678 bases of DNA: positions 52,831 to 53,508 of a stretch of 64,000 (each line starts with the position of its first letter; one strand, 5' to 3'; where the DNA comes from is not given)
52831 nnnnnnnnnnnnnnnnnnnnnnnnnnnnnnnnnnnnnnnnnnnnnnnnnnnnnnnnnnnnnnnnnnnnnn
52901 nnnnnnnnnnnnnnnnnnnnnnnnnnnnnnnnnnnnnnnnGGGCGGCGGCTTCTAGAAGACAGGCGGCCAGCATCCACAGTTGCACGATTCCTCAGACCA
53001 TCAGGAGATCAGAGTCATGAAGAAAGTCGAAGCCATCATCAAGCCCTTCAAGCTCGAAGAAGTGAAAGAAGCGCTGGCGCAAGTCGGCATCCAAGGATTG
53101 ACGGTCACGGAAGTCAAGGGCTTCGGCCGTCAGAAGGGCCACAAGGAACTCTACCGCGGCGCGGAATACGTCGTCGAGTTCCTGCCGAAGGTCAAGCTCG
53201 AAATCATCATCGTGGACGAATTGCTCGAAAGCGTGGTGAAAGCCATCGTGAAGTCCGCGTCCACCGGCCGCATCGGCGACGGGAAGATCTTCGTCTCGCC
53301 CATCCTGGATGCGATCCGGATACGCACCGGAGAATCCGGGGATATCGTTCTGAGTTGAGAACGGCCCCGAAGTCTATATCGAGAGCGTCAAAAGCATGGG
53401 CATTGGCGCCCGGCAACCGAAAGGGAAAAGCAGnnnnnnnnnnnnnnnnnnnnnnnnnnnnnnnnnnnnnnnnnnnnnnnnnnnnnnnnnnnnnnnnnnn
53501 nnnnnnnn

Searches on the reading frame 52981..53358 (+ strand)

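Call 11: search_protein_families(library=pfam, proteins=[window:52981-53358:+], max_evalue=0.001)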
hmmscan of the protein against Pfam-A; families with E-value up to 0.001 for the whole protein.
window:52981-53358:+ (125 aa): 1 family
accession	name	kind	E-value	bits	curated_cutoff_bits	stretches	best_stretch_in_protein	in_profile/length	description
PF00543.27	P-II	-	1.9e-32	112.1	25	1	13-118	1-102/102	Nitrogen regulatory protein P-II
